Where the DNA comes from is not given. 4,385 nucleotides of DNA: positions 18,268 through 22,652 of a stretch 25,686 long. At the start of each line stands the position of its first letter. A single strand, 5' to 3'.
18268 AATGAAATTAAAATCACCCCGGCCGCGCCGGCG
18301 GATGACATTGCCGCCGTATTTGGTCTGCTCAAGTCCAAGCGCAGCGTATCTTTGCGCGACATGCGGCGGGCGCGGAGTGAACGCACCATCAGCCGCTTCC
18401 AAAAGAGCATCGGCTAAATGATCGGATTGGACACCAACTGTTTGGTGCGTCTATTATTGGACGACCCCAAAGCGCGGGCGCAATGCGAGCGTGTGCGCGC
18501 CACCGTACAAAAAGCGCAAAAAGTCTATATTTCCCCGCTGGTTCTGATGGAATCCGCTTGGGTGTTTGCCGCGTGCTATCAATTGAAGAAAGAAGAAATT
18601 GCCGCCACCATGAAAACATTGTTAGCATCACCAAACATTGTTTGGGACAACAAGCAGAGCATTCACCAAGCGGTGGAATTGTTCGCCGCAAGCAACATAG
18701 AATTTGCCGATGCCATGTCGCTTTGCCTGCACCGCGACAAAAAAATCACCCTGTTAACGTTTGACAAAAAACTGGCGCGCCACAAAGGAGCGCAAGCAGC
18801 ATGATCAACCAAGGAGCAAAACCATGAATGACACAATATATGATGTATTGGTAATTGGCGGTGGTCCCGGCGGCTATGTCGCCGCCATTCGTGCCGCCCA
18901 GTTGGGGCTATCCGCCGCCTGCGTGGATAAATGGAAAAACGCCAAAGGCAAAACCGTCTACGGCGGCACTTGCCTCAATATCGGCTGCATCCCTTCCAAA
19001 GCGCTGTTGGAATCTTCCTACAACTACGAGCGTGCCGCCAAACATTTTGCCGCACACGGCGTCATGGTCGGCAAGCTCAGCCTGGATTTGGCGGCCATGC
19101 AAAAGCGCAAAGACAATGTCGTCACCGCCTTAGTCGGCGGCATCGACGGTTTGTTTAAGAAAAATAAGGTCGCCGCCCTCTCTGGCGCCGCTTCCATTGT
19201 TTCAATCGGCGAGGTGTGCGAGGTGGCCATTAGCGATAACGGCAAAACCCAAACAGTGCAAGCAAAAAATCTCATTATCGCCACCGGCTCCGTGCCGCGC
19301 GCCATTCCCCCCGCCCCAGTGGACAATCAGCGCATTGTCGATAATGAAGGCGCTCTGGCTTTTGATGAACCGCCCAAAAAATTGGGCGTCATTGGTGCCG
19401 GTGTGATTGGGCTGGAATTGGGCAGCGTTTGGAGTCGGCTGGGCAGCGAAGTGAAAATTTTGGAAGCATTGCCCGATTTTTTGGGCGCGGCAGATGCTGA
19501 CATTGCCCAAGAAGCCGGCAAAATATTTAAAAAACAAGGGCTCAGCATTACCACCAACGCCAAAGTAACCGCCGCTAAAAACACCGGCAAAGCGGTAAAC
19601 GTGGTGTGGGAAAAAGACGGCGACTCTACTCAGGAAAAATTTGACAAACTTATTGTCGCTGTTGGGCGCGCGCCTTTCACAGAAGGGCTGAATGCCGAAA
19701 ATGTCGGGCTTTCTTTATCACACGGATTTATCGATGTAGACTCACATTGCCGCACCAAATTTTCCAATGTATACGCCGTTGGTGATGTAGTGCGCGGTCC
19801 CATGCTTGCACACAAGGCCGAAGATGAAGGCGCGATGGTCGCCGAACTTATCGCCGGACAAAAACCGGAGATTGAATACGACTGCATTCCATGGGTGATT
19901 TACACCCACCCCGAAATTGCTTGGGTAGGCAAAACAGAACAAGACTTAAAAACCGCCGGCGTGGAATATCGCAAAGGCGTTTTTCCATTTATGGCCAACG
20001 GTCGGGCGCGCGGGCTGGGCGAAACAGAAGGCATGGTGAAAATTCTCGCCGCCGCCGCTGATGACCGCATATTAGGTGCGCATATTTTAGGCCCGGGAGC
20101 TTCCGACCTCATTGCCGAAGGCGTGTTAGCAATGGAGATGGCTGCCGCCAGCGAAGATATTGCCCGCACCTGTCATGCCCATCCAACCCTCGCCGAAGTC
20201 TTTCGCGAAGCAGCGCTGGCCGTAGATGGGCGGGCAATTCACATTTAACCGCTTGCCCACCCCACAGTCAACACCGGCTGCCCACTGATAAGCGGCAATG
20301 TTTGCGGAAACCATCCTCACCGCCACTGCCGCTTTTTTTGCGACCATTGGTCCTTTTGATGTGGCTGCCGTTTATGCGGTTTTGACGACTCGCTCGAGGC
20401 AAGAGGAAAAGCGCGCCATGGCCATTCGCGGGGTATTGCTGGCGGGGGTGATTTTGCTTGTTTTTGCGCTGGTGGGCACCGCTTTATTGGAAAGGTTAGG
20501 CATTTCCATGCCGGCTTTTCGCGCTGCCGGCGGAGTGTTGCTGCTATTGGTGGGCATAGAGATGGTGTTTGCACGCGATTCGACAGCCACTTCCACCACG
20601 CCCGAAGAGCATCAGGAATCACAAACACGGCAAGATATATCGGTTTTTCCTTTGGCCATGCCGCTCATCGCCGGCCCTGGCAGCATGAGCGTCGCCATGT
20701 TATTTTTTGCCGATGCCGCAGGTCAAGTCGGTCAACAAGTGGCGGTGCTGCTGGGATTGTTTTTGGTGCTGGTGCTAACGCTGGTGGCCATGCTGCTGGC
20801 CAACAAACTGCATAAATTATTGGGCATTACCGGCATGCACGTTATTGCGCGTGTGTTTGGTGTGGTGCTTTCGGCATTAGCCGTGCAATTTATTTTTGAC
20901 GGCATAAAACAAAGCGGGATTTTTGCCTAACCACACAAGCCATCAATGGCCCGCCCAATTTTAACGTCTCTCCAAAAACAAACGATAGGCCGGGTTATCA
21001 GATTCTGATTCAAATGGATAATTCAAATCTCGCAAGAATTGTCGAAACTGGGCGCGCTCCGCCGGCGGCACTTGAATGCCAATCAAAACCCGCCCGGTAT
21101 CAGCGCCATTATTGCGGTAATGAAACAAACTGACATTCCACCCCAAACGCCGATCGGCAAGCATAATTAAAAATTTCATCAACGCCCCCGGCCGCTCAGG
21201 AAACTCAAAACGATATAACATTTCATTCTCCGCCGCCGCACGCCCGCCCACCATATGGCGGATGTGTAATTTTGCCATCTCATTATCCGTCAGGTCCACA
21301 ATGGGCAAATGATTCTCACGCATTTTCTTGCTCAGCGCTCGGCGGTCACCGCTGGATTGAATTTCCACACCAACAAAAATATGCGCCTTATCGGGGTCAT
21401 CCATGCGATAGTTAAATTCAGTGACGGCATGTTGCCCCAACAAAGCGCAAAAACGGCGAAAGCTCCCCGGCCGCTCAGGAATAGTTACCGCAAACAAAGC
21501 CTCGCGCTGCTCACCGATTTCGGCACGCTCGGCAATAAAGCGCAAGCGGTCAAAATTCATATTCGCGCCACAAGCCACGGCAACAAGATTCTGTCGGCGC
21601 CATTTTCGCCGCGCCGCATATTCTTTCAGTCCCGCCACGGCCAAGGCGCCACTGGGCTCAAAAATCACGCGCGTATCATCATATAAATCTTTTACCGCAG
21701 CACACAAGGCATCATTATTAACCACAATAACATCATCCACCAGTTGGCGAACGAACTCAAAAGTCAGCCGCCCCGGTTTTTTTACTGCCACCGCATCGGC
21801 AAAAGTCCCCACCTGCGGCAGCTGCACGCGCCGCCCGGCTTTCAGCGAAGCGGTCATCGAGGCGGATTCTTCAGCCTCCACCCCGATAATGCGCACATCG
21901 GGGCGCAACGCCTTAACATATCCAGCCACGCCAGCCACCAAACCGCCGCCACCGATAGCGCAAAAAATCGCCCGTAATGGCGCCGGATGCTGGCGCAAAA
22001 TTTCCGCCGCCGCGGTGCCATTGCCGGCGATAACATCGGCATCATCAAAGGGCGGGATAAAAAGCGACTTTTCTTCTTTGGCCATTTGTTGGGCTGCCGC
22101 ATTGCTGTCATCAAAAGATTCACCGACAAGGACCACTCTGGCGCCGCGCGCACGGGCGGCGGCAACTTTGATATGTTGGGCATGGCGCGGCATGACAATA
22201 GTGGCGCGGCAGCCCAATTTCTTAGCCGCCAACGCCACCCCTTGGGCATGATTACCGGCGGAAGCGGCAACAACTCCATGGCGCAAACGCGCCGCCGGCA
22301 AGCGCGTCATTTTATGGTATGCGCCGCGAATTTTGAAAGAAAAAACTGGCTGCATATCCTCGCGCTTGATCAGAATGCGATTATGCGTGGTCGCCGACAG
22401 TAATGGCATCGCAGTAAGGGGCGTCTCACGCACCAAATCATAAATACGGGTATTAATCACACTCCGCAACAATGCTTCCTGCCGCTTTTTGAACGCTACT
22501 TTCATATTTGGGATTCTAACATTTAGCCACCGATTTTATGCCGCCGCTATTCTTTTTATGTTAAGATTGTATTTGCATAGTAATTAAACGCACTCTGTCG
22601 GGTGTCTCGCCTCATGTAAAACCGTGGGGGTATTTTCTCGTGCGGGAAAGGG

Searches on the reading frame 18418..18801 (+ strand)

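Call 77: search_protein_families(library=pfam, proteins=[window:18418-18801:+], max_evalue=0.001)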
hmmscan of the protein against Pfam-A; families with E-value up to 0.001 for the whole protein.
window:18418-18801:+ (128 aa): 1 family
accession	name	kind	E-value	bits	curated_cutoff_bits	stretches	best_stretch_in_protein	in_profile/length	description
PF01850.27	PIN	-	8.1e-14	52.7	23.6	1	4-122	3-117/120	PIN domain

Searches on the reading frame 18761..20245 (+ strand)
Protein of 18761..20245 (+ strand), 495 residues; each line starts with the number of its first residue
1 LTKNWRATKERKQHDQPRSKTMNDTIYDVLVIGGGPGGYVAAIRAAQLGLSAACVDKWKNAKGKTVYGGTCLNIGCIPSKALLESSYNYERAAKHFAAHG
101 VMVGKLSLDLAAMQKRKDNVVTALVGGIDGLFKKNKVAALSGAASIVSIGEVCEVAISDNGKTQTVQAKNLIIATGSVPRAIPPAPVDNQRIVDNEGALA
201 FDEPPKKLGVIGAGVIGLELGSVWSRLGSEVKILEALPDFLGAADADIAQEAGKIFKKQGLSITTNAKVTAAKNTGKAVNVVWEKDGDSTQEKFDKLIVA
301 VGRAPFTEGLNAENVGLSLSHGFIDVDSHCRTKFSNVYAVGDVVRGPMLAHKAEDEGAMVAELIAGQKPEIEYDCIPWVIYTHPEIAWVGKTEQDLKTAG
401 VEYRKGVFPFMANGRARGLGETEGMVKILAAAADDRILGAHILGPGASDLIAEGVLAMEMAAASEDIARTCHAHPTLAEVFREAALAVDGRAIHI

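Call 77: search_protein_families(library=pfam, proteins=[window:18761-20245:+], max_evalue=0.001)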
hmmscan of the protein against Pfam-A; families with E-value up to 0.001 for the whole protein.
window:18761-20245:+ (495 aa): 12 families
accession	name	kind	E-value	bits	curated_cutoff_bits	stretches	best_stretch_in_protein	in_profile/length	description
PF07992.20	Pyr_redox_2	-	2.2e-66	224.7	26.1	1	27-357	1-291/291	Pyridine nucleotide-disulphide oxidoreductase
PF02852.28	Pyr_redox_dim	-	2.9e-38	130.9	25.3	1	376-485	1-110/110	Pyridine nucleotide-disulphide oxidoreductase, dimerisation domain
PF00070.33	Pyr_redox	-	7.5e-18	65.3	22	1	207-282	1-78/82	Pyridine nucleotide-disulphide oxidoreductase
PF00890.30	FAD_binding_2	-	1.8e-09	37.8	20.4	1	28-72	1-45/414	FAD binding domain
PF01494.25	FAD_binding_3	-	4.8e-08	33.1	22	0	27-61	2-36/349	FAD binding domain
PF13738.12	Pyr_redox_3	-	7.2e-07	29.2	30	1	162-341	119-305/305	Pyridine nucleotide-disulphide oxidoreductase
PF01262.27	AlaDh_PNT_C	-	2e-05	24.5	23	0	205-263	28-86/214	Alanine dehydrogenase/PNT, C-terminal domain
PF03486.20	HI0933_like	-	4.7e-05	23.4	50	1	28-100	2-81/244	HI0933-like protein Rossmann domain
PF12831.13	FAD_oxidored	-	0.00022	21.1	27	1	28-75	1-48/416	FAD dependent oxidoreductase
PF01134.28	GIDA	-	0.00023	20.8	22.1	1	28-177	1-150/391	Glucose inhibited division protein A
PF13450.12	NAD_binding_8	-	0.00055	20.6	21.9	0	31-57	1-27/68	NAD(P)-binding Rossmann-like domain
PF02737.24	3HCDH_N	-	0.00078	19.8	22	1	207-269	1-63/180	3-hydroxyacyl-CoA dehydrogenase, NAD binding domain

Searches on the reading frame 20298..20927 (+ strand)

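Call 77: search_protein_families(library=pfam, proteins=[window:20298-20927:+], max_evalue=0.001)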
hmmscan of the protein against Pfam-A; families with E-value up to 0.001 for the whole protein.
window:20298-20927:+ (210 aa): 2 families
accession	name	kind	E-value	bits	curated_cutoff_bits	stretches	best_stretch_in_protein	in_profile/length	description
PF01914.23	MarC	-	9.4e-49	166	23.9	1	5-205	3-201/203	MarC family integral membrane protein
PF03741.22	TerC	-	2e-08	34.6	27.8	1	21-108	13-96/178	Integral membrane protein TerC family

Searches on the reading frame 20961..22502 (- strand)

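Call 77: search_protein_families(library=pfam, proteins=[window:20961-22502:-], max_evalue=0.001)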
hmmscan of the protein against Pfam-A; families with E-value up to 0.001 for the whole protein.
window:20961-22502:- (513 aa): 2 families
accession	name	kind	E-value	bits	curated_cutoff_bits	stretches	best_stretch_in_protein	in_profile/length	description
PF00291.31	PALP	-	5e-81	272.7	35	1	22-312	3-295/295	Pyridoxal-phosphate dependent enzyme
PF00585.24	Thr_dehydrat_C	-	7.4e-50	167.2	27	2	325-414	1-91/91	C-terminal regulatory domain of Threonine dehydratase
